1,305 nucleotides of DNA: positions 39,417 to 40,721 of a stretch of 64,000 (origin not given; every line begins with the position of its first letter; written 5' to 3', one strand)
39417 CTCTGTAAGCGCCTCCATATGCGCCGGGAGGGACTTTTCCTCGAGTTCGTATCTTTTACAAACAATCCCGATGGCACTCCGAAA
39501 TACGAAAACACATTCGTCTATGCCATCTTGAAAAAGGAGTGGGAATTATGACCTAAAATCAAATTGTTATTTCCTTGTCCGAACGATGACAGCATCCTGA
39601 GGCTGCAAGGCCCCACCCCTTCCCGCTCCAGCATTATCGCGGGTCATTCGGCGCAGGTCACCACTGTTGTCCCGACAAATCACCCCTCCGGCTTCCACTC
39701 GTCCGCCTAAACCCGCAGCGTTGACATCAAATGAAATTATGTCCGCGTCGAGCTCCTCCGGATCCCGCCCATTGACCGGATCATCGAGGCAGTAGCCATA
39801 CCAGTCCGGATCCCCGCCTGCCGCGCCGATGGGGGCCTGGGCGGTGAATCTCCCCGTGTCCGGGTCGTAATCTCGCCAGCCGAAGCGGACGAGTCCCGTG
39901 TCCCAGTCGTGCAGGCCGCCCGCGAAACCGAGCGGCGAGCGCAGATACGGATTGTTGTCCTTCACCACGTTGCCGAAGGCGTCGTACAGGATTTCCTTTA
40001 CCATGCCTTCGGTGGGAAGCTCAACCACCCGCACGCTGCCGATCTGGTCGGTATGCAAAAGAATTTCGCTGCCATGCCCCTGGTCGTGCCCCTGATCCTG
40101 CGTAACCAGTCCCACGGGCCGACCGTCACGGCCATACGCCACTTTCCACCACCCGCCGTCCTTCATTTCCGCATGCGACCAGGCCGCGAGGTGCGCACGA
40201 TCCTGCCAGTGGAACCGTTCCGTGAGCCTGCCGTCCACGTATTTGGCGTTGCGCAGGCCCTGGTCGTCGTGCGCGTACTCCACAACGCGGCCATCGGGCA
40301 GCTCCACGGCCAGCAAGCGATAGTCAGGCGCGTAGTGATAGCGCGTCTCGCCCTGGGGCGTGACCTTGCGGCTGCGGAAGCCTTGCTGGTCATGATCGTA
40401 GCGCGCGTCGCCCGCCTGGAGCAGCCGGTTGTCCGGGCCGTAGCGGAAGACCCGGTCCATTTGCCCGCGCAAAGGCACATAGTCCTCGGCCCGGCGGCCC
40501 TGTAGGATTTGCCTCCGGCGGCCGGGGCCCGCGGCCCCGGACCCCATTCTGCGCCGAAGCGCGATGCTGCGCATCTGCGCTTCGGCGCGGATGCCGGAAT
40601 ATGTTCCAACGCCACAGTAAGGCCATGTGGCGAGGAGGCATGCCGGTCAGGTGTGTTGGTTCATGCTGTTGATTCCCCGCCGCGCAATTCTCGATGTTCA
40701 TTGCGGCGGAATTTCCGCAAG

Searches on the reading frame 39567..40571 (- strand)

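Call 72: search_protein_families(library=pfam, proteins=[window:39567-40571:-], max_evalue=0.0001)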
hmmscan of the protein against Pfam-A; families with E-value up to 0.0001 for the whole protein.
window:39567-40571:- (334 aa): 1 family
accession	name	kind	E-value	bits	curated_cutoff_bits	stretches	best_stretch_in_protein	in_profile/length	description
PF25023.1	TEN_YD-shell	-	3.2e-09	35.9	50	1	43-244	672-864/909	Teneurin YD-shell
